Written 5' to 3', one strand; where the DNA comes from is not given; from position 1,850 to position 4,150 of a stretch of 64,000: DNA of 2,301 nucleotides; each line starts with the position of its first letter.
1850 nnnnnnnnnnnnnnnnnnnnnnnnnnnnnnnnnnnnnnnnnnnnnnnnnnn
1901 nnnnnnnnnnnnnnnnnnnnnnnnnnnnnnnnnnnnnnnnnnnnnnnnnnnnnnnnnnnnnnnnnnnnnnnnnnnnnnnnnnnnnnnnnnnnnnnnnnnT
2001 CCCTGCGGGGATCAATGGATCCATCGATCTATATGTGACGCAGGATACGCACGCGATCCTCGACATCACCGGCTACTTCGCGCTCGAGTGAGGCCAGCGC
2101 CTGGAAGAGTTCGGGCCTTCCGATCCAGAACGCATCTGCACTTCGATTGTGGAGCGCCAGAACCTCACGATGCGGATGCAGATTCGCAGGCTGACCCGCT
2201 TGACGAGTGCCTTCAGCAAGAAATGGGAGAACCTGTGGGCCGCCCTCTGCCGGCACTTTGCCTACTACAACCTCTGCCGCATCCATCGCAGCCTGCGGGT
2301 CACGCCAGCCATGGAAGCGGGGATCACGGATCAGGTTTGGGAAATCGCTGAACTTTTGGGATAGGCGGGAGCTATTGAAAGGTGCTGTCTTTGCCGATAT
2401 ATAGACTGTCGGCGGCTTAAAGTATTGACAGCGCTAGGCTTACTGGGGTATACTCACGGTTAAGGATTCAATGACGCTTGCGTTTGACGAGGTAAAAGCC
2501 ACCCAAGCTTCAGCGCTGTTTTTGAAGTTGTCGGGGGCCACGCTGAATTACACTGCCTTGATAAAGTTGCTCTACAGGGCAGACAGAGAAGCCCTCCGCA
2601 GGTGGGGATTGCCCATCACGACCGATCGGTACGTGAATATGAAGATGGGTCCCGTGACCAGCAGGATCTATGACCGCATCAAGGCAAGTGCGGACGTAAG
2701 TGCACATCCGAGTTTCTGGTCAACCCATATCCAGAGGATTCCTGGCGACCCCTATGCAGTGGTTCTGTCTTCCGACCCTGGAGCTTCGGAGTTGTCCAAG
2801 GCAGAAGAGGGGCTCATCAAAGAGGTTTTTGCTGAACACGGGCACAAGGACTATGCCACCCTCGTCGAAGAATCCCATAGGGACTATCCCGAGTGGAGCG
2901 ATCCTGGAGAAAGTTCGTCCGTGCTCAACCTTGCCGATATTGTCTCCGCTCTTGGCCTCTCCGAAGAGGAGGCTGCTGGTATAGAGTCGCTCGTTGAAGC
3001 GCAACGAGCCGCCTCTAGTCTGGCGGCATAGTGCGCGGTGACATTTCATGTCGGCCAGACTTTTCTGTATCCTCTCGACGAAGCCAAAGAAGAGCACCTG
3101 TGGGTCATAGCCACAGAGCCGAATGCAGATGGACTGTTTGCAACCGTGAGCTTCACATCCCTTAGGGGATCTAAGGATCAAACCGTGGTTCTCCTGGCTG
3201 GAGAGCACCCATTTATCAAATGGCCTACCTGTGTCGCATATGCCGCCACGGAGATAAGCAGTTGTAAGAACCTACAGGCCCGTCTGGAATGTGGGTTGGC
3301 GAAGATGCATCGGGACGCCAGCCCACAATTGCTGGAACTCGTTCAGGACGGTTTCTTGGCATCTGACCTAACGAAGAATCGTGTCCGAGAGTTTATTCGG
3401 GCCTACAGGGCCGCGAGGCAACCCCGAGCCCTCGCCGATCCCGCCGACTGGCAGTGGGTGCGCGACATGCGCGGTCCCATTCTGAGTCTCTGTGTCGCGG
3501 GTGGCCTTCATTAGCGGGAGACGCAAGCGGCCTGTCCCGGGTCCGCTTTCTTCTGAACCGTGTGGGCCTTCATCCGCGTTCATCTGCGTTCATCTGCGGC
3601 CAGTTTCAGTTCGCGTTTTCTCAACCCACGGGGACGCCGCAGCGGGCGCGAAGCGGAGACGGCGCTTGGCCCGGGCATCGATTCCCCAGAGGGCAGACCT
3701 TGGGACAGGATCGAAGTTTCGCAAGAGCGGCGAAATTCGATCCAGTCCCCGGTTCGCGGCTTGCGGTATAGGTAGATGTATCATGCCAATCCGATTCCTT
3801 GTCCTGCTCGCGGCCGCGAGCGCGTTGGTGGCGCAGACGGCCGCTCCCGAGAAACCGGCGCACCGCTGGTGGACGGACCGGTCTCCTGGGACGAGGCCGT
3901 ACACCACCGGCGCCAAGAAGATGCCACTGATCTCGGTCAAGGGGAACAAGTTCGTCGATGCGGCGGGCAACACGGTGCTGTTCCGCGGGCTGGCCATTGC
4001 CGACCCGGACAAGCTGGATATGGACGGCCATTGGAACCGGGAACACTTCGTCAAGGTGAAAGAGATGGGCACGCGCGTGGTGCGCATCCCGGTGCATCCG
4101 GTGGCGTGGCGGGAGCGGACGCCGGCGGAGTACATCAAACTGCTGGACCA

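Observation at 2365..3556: Low-GC islet: consensus promoter + Panacea-domain (DUF4065) antitoxin-like gene + unknown 158-aa partner, next to an IS1 remnant. A candidate novel TA pair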

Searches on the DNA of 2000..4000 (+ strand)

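Call 58: search_dna_similar(query=L047:1372-2360:+, collection=ecoli_genomes, mode=near, max_rows=8)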
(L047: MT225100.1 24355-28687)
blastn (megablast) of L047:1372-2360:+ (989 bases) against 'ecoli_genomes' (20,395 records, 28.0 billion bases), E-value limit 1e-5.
Records with a match: 208; places in all: 210; records where one place covers at least 80% of the query: 206.
Genomes with a match: 208 of 5426; with a place that covers at least 80% of the query: 206. Places per genome that has any: lowest 1, median 1, highest 2. On chromosomes: 210 places; on plasmids: 0.
Best place of each record, by identity: >=99% 72; 95-99% 134; 90-95% 2.
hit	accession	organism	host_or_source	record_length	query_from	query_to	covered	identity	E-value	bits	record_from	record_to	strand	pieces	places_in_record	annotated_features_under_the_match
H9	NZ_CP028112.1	Escherichia coli O103 str. RM8385 strain RM8385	Bos taurus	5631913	1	989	100%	100.0%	0e+0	1827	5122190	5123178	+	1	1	Panacea domain-containing protein | hypothetical protein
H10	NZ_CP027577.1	Escherichia coli strain 2013C-4225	Homo sapiens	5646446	1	989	100%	100.0%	0e+0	1827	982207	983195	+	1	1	Panacea domain-containing protein | hypothetical protein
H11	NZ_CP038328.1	Escherichia coli O157:H7 strain NE 1092-2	cattle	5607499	1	989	100%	100.0%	0e+0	1827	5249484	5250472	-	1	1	Panacea domain-containing protein | hypothetical protein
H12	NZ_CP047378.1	Escherichia coli strain CAU16175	swine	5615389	1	989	100%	100.0%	0e+0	1827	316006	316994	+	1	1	Panacea domain-containing protein | hypothetical protein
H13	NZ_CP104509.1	Escherichia coli strain E2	Poultry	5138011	1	989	100%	100.0%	0e+0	1827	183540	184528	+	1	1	Panacea domain-containing protein | hypothetical protein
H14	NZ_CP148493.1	Escherichia coli strain Z1323CEC0003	Chicken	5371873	1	989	100%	100.0%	0e+0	1827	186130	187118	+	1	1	Panacea domain-containing protein | hypothetical protein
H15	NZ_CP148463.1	Escherichia coli strain Z1323CEC0007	Chicken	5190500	1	989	100%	100.0%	0e+0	1827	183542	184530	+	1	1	Panacea domain-containing protein | hypothetical protein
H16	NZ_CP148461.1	Escherichia coli strain Z1323CEC0008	Chicken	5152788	1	989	100%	100.0%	0e+0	1827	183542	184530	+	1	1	Panacea domain-containing protein | hypothetical protein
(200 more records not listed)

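Call 60: get_annotated_region(hit=H9, flank=1500)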
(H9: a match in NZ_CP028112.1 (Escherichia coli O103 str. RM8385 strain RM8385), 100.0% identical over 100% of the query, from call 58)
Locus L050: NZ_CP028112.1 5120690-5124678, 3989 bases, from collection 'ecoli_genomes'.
description: Escherichia coli O103 str. RM8385 chromosome, complete genome
organism: Escherichia coli O103 str. RM8385 strain RM8385 (NCBI taxid 1055540)
replicon: chromosome; assembly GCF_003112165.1
host: Bos taurus; source: feces; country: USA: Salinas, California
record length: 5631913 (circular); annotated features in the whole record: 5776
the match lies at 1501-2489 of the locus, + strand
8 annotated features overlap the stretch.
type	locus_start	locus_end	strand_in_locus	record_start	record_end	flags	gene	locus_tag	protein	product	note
CDS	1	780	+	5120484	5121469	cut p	-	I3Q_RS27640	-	DUF2713 family protein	frameshifted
CDS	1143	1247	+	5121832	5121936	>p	-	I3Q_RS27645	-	tRNA-dihydrouridine synthase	incomplete; partial in the middle of a contig; missing C-terminus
CDS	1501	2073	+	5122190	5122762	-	-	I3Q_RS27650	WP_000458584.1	Panacea domain-containing protein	-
CDS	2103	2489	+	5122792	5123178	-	-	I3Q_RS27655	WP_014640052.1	hypothetical protein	-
CDS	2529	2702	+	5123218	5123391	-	-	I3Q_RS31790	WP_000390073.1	hypothetical protein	-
CDS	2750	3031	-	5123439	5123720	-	-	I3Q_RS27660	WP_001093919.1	pyocin activator PrtN family protein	-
CDS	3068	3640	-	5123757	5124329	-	-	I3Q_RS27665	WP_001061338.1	3'-5' exonuclease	-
CDS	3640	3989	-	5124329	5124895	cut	-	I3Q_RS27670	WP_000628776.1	DUF551 domain-containing protein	-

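Call 84: search_rna_families(source=window, start=2000, end=4000, threshold=evalue, max_evalue=1)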
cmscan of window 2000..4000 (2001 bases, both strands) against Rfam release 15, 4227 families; matches with E-value up to 1: 1.
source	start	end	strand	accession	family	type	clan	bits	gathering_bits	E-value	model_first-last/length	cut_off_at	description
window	2828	2858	-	RF02448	SpR20_sRNA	Gene; sRNA;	-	19.2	45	0.46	1-45/45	no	Streptococcus sRNA SpR20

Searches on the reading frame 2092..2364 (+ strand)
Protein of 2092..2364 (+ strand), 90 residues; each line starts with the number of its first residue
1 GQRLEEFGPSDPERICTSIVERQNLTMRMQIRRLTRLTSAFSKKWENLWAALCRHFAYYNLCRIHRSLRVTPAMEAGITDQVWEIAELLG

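Call 4: search_protein_families(library=pfam, proteins=[window:2092-2364:+], max_evalue=1)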
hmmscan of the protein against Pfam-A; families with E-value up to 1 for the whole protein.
window:2092-2364:+ (90 aa): 3 families
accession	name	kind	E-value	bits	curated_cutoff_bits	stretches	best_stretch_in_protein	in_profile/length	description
PF03400.19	DDE_Tnp_IS1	-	0.00037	21.3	24.1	1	14-46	83-115/131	IS1 transposase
PF13683.12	rve_3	-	0.072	13.3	26.5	1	19-69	18-63/67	Integrase core domain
PF08852.17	DUF1822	-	0.15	11.5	25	1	13-82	169-236/370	Protein of unknown function (DUF1822)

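Call 5: search_protein_families(library=ncbifam, proteins=[window:2092-2364:+], max_evalue=1)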
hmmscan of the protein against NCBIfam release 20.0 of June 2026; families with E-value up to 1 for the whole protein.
window:2092-2364:+ (90 aa): 0 families

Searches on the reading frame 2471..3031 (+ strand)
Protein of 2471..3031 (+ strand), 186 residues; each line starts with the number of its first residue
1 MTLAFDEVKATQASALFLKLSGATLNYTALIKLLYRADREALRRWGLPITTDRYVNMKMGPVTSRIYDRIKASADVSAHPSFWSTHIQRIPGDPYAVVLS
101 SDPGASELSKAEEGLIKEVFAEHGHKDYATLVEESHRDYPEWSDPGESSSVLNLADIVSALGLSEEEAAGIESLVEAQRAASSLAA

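Call 4: search_protein_families(library=pfam, proteins=[window:2471-3031:+], max_evalue=1)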
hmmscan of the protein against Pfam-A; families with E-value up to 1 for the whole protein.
window:2471-3031:+ (186 aa): 1 family
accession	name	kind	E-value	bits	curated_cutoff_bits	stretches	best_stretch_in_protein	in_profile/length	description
PF13274.11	SocA_Panacea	-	3.6e-19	70.2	25.7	1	30-142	1-112/113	Antitoxin SocA-like, Panacea domain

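Call 5: search_protein_families(library=ncbifam, proteins=[window:2471-3031:+], max_evalue=1)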
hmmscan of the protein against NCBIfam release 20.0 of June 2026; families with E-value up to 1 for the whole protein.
window:2471-3031:+ (186 aa): 3 families
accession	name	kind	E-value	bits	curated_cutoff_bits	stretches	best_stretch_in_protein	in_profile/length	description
NF004883.0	PRK06241.2-4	equivalog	0.0012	17.1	1063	1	23-63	496-536/928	phosphoenolpyruvate synthase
NF047745.1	SocA_antitoxin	equivalog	0.003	17.2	190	1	27-143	23-130/176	type VI toxin-antitoxin system SocA family antitoxin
NF004881.0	PRK06241.2-2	equivalog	0.058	11.6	883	1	16-74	473-531/898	phosphoenolpyruvate synthase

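Call 6: search_protein_families(library=padloc, proteins=[window:2471-3031:+], max_evalue=1)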
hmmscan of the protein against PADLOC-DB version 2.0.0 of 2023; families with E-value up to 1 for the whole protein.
window:2471-3031:+ (186 aa): 0 families

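Call 7: search_protein_families(library=phrogs, proteins=[window:2471-3031:+], max_evalue=1)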
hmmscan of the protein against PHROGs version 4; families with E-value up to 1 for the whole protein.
window:2471-3031:+ (186 aa): 3 families
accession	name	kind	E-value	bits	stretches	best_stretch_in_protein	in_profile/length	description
phrog_1281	-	unknown function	9.2e-19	68.9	1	4-168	4-157/195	-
phrog_10390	-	unknown function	1.3e-05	25.9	1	29-147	169-275/299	-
phrog_3658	-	unknown function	0.0016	19.7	1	5-42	2-39/91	-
